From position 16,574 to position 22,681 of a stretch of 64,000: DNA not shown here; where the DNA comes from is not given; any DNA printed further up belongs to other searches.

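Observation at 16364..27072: Translationally coupled operon: giant Ig/NHL protein, CarboxypepD_reg anchor, PLC-like::TolB-propeller fusion, parvulin-like lipoprotein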

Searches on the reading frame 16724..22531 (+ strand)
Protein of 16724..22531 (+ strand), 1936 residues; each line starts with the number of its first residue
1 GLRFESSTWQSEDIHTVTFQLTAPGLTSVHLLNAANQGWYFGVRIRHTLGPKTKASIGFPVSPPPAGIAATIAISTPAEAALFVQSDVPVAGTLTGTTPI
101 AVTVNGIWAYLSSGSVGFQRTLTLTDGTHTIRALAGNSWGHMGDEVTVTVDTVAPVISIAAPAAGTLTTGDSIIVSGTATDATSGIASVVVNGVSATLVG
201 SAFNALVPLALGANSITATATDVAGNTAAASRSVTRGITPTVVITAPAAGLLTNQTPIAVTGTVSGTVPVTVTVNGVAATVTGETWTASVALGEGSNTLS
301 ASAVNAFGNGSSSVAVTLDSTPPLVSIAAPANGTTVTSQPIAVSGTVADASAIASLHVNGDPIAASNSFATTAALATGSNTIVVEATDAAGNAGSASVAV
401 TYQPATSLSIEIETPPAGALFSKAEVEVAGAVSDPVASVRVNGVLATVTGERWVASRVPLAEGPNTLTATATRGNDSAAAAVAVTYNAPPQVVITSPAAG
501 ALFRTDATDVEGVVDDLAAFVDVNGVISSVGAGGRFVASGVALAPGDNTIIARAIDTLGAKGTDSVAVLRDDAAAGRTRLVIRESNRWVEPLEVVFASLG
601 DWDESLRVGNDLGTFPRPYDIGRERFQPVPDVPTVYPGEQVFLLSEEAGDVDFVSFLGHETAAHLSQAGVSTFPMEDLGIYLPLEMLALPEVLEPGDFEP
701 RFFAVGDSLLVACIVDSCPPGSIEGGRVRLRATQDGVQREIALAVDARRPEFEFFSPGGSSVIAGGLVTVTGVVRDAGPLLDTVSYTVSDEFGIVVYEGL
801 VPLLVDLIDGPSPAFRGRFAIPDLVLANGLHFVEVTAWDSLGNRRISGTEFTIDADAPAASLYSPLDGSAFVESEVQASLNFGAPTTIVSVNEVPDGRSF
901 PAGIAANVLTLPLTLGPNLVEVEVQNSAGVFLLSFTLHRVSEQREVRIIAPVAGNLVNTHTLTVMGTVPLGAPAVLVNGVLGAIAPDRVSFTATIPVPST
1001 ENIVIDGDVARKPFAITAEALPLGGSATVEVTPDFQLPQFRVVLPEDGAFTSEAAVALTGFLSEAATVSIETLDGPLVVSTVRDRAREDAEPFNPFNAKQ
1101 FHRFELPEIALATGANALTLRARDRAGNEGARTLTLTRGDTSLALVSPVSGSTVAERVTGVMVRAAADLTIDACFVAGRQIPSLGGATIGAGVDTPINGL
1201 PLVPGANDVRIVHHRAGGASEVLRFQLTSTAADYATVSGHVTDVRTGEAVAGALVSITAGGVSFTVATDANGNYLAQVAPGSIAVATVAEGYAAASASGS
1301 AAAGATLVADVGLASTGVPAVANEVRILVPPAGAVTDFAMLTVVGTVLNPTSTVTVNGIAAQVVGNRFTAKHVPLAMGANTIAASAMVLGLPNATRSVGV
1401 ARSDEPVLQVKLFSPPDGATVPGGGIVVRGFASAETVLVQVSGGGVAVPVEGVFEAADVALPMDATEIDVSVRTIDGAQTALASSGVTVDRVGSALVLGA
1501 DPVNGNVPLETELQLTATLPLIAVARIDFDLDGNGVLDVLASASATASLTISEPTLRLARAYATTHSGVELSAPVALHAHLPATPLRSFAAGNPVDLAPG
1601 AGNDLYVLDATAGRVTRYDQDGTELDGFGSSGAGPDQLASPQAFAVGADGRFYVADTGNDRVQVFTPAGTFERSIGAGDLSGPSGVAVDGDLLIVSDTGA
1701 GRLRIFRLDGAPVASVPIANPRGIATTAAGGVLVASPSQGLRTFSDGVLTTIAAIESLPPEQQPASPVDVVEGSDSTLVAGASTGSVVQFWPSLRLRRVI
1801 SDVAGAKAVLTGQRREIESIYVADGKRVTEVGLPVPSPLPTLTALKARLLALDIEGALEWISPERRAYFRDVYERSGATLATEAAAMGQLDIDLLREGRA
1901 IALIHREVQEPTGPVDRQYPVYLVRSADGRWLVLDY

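Call 10: search_protein_families(library=pfam, proteins=[window:16724-22531:+], max_evalue=0.01)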
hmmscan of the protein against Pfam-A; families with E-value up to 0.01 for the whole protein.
window:16724-22531:+ (1936 aa): 8 families
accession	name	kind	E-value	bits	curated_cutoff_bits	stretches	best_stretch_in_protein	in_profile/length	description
PF09136.16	Glucodextran_B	-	1.6e-69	230.3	27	6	323-402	1-81/83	Glucodextranase, domain B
PF01436.27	NHL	-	1.3e-12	47.5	20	2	1638-1665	1-28/28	NHL repeat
PF19077.6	Big_13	-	1.3e-11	45.4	27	0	367-400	64-98/102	Bacterial Ig-like domain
PF02494.22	HYR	-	0.00011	22.9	21.7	0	319-402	2-81/81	HYR domain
PF13715.12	CarbopepD_reg_2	-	0.00016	22.1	32.2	1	1237-1298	1-61/88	CarboxypepD_reg-like domain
PF08450.18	SGL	-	0.00038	20.6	26.3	0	1602-1675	145-220/246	SMP-30/Gluconolactonase/LRE-like region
PF06832.18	BiPBP_C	-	0.0018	18.5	26.8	0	324-395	11-87/90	Penicillin-Binding Protein C-terminus Family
PF25021.1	TEN_NHL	-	0.0052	16.2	27.1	0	1637-1663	328-354/357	Teneurin NHL domain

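Call 11: search_protein_families(library=ncbifam, proteins=[window:16724-22531:+], max_evalue=0.01)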
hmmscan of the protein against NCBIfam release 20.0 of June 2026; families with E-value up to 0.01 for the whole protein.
window:16724-22531:+ (1936 aa): 5 families
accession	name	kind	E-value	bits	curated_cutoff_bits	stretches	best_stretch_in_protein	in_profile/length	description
NF035926.1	scyF_NHL_VPEP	equivalog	3.5e-13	49.4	350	1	1601-1715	161-282/376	scytonemin biosynthesis PEP-CTERM protein ScyF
NF058578.1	CPR_pilus_PamR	equivalog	1.3e-11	43.9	300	3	309-410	38-146/297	pilus system RbmA-like protein PamR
NF047446.1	barrel_OmpL47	domain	9.5e-08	32.4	40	1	175-231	7-62/68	OmpL47-type beta-barrel domain-containing protein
NF033510.3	Ca_tandemer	repeat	4.9e-05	23.6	50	0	1244-1306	34-95/96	Ca2+-stabilized repeat-containing adhesin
NF047441.1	Lepto_OmpL47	equivalog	0.0012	18.5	250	0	146-327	134-331/336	multi-beta-barrel domain surface protein OmpL47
